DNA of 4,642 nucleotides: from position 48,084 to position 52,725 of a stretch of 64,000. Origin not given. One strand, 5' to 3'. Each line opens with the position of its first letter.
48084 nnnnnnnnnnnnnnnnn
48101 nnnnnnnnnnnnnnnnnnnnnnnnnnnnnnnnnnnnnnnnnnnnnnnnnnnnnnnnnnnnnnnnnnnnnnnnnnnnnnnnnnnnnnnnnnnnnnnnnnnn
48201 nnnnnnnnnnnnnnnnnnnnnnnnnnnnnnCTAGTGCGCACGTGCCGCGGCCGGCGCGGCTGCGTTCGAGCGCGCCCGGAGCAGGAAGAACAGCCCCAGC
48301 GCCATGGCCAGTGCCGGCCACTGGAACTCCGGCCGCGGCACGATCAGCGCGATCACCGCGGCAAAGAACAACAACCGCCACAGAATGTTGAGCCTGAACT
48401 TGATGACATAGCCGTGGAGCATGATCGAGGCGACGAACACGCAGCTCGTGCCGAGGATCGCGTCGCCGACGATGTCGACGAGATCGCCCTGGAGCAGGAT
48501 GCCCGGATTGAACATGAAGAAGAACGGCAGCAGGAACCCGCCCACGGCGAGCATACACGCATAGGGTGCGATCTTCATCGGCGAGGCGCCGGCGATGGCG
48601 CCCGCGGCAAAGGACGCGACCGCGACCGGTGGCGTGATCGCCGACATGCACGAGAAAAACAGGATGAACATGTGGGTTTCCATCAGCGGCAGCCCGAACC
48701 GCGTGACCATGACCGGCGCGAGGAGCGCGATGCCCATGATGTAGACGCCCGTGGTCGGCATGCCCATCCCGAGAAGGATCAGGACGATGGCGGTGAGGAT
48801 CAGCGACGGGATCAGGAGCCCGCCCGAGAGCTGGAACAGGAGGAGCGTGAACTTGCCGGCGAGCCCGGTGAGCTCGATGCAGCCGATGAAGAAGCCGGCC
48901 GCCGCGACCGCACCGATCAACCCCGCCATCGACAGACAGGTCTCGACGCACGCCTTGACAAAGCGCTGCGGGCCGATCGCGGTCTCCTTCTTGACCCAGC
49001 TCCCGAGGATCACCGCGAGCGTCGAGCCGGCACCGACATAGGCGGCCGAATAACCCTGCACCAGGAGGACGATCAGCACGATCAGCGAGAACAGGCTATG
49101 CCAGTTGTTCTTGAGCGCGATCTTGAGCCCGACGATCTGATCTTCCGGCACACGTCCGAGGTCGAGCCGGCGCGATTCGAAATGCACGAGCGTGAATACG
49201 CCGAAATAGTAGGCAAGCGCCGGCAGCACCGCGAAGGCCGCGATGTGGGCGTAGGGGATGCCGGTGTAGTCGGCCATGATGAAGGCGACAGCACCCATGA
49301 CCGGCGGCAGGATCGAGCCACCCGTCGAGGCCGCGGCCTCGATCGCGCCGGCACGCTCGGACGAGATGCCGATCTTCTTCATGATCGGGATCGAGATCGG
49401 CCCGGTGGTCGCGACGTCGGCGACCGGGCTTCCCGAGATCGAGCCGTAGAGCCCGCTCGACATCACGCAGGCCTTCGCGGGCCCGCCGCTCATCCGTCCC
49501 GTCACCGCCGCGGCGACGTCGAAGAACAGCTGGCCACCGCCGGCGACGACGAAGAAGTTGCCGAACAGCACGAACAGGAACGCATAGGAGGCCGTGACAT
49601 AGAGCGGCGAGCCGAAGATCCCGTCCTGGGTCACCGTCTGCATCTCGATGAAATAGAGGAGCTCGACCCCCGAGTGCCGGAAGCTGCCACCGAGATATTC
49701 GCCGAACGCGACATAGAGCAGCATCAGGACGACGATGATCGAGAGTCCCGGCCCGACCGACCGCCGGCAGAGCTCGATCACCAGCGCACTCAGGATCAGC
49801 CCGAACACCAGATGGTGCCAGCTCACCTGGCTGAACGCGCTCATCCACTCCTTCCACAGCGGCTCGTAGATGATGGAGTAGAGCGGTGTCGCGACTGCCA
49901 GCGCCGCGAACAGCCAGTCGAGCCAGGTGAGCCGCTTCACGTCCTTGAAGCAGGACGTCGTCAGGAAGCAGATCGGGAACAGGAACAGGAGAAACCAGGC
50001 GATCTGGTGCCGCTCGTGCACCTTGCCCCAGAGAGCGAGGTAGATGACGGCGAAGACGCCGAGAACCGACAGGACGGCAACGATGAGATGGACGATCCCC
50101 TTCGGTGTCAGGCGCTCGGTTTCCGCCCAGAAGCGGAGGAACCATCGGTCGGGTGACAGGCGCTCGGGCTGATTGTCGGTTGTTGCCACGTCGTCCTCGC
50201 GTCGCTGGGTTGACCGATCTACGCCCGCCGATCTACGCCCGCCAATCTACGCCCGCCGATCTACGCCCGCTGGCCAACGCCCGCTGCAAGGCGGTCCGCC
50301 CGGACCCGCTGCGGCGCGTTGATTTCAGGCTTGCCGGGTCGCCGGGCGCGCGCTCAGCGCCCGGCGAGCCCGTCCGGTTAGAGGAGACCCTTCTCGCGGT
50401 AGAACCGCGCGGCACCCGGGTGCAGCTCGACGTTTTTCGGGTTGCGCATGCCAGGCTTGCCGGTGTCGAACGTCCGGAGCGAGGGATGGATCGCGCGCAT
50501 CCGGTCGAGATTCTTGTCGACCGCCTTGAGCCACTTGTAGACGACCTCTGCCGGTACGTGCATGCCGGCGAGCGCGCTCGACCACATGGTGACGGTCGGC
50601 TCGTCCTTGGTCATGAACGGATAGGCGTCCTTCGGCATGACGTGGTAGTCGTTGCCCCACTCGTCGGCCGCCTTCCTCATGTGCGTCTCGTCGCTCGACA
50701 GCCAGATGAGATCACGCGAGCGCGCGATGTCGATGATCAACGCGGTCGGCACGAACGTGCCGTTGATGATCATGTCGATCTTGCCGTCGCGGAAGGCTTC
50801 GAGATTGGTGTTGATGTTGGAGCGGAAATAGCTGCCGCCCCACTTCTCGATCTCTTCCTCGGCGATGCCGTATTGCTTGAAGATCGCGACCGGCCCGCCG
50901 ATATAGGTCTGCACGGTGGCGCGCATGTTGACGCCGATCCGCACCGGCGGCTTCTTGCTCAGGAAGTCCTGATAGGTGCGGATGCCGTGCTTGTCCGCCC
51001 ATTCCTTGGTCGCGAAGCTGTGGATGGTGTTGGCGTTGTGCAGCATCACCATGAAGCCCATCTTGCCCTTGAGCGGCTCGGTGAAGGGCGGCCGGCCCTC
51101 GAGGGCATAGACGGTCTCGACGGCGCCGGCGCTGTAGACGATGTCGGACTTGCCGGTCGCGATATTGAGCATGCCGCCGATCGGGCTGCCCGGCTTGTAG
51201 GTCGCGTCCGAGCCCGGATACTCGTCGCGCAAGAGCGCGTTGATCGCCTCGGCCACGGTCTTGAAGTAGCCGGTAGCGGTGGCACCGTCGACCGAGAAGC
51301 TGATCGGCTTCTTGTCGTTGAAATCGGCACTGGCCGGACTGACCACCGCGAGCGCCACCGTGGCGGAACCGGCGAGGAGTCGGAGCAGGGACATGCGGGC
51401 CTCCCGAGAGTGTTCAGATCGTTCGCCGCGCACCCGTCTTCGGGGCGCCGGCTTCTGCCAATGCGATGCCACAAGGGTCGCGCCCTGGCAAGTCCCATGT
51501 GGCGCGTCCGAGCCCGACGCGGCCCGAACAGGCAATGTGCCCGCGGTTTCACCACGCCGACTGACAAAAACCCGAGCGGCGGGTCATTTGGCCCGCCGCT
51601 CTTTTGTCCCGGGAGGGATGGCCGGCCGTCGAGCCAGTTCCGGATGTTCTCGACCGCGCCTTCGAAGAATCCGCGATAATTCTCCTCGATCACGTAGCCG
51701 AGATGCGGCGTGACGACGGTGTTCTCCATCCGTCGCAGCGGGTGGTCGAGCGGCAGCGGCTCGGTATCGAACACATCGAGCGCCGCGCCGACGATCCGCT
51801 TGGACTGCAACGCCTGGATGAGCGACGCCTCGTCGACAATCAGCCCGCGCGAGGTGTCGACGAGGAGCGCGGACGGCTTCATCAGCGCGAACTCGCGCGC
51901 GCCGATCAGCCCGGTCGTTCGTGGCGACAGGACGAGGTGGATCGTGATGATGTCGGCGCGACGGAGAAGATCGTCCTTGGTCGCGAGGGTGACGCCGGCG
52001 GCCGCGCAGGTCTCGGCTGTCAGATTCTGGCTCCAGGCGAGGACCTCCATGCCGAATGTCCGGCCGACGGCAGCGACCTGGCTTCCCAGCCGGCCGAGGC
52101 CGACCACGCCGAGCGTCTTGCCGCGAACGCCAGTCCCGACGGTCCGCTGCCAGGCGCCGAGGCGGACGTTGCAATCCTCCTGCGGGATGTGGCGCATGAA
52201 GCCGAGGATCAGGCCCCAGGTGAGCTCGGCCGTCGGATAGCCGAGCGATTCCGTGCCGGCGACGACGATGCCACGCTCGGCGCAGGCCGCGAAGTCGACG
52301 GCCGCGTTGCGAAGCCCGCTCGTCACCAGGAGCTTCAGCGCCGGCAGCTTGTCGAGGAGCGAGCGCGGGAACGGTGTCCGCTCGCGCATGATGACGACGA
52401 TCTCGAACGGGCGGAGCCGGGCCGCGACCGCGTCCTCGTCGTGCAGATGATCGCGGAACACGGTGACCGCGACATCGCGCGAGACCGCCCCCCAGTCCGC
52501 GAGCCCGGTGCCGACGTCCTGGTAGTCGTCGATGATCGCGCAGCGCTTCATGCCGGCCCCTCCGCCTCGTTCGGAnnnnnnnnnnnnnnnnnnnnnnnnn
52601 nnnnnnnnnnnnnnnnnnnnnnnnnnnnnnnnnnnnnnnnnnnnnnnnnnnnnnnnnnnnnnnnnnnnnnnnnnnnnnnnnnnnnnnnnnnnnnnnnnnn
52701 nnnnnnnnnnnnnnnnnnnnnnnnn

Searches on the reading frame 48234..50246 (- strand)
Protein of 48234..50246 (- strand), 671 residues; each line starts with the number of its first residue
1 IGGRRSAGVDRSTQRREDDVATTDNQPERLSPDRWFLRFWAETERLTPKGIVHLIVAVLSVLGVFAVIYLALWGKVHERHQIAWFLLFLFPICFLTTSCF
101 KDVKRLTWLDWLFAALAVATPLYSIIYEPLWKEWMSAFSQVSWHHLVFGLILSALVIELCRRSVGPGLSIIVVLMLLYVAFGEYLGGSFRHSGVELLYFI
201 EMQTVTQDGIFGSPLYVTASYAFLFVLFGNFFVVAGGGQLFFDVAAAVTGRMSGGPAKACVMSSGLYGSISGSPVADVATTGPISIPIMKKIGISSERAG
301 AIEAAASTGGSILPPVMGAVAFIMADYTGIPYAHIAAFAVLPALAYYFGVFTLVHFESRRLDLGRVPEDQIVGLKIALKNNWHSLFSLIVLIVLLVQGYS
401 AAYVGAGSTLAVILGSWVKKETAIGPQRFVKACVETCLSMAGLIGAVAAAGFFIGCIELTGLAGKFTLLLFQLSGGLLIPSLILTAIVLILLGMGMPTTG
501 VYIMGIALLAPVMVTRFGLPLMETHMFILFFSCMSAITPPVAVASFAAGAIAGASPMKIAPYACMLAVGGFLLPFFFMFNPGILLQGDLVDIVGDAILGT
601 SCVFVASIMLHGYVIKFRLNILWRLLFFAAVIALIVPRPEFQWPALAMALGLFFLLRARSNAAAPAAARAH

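Call 29: search_protein_families(library=pfam, proteins=[window:48234-50246:-], max_evalue=0.01)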
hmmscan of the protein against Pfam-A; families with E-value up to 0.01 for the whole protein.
window:48234-50246:- (671 aa): 1 family
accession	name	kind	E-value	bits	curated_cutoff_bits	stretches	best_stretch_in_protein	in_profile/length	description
PF06808.19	DctM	-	1.8e-73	248.2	23.8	1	152-586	2-407/413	Tripartite ATP-independent periplasmic transporter, DctM component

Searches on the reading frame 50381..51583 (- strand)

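Call 29: search_protein_families(library=pfam, proteins=[window:50381-51583:-], max_evalue=0.01)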
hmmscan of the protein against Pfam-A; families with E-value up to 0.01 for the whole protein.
window:50381-51583:- (401 aa): 1 family
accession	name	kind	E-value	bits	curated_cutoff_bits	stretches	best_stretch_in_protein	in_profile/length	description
PF16868.10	NMT1_3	-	4.4e-22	79.5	27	1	104-399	7-289/289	NMT1-like family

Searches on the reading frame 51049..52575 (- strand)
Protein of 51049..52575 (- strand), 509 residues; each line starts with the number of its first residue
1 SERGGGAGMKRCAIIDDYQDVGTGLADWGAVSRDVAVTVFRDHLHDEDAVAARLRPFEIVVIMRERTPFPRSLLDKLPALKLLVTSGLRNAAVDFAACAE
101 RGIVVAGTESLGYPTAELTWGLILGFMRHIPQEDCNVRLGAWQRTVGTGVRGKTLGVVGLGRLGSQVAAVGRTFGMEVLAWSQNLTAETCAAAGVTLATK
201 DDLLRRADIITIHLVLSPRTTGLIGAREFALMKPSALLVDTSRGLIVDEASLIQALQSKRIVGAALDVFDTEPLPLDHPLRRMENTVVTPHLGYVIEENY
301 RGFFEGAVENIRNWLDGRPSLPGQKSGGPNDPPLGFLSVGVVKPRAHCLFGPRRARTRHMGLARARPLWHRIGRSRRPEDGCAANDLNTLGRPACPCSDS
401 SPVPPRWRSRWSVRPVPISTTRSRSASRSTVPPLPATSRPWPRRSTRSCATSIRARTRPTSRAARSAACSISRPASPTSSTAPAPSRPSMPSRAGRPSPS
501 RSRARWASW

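Call 29: search_protein_families(library=pfam, proteins=[window:51049-52575:-], max_evalue=0.01)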
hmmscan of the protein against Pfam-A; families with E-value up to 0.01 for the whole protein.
window:51049-52575:- (509 aa): 3 families
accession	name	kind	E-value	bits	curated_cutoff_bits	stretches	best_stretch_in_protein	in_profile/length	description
PF02826.25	2-Hacid_dh_C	-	6.6e-56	188.9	25.1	1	121-293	2-178/178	D-isomer specific 2-hydroxyacid dehydrogenase, NAD binding domain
PF00389.36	2-Hacid_dh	-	8.8e-10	38.8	24.6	1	41-319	25-128/134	D-isomer specific 2-hydroxyacid dehydrogenase, catalytic domain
PF03446.21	NAD_binding_2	-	0.00041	20.8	21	1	155-261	2-112/161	NAD binding domain of 6-phosphogluconate dehydrogenase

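Call 56: search_solved_structures(query=window:51049-52575:-, show_alignments=2, max_evalue=1e-20)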
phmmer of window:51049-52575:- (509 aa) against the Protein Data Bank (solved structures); distinct sequences matched with E-value up to 1e-20: 112 (the best 60 are shown).
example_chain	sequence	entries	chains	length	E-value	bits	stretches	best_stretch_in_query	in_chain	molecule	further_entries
3gg9_A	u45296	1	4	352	1.6e-62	215.2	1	11-318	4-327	d-3-phosphoglycerate dehydrogenase oxidoreductase protein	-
4s1v_D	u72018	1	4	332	3.8e-61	210.7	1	10-314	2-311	D-3-phosphoglycerate dehydrogenase-related protein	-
1wwk_A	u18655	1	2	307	5.7e-48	167.3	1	31-303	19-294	phosphoglycerate dehydrogenase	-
6plf_A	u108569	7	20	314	3.2e-42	148.3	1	41-298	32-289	D-3-phosphoglycerate dehydrogenase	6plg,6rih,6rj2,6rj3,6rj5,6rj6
5n6c_A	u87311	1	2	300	3.4e-42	148.2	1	41-298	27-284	D-3-phosphoglycerate dehydrogenase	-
7ewh_A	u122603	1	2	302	3.4e-42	148.2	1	41-298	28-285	D-3-phosphoglycerate dehydrogenase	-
7cvp_A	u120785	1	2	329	3.5e-42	148.2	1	41-298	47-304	D-3-phosphoglycerate dehydrogenase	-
6cwa_A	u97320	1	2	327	3.7e-42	148.1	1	41-298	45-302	D-3-phosphoglycerate dehydrogenase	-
7dkm_A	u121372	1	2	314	3.8e-42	148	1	41-298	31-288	D-3-phosphoglycerate dehydrogenase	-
2g76_A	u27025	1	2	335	4e-42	148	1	41-298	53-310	D-3-phosphoglycerate dehydrogenase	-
3ddn_A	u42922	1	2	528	1.2e-41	146.4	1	48-315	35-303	D-3-phosphoglycerate dehydrogenase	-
1ygy_A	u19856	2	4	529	1.2e-41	146.4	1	48-315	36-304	D-3-phosphoglycerate dehydrogenase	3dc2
9m0t_A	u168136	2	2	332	5e-39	137.7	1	51-317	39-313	Probable 2-ketogluconate reductase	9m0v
5tx7_A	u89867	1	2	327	4.7e-38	134.5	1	60-319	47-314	D-isomer specific 2-hydroxyacid dehydrogenase family protein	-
5nzq_B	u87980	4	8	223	5.7e-38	134.3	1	114-298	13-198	D-3-phosphoglycerate dehydrogenase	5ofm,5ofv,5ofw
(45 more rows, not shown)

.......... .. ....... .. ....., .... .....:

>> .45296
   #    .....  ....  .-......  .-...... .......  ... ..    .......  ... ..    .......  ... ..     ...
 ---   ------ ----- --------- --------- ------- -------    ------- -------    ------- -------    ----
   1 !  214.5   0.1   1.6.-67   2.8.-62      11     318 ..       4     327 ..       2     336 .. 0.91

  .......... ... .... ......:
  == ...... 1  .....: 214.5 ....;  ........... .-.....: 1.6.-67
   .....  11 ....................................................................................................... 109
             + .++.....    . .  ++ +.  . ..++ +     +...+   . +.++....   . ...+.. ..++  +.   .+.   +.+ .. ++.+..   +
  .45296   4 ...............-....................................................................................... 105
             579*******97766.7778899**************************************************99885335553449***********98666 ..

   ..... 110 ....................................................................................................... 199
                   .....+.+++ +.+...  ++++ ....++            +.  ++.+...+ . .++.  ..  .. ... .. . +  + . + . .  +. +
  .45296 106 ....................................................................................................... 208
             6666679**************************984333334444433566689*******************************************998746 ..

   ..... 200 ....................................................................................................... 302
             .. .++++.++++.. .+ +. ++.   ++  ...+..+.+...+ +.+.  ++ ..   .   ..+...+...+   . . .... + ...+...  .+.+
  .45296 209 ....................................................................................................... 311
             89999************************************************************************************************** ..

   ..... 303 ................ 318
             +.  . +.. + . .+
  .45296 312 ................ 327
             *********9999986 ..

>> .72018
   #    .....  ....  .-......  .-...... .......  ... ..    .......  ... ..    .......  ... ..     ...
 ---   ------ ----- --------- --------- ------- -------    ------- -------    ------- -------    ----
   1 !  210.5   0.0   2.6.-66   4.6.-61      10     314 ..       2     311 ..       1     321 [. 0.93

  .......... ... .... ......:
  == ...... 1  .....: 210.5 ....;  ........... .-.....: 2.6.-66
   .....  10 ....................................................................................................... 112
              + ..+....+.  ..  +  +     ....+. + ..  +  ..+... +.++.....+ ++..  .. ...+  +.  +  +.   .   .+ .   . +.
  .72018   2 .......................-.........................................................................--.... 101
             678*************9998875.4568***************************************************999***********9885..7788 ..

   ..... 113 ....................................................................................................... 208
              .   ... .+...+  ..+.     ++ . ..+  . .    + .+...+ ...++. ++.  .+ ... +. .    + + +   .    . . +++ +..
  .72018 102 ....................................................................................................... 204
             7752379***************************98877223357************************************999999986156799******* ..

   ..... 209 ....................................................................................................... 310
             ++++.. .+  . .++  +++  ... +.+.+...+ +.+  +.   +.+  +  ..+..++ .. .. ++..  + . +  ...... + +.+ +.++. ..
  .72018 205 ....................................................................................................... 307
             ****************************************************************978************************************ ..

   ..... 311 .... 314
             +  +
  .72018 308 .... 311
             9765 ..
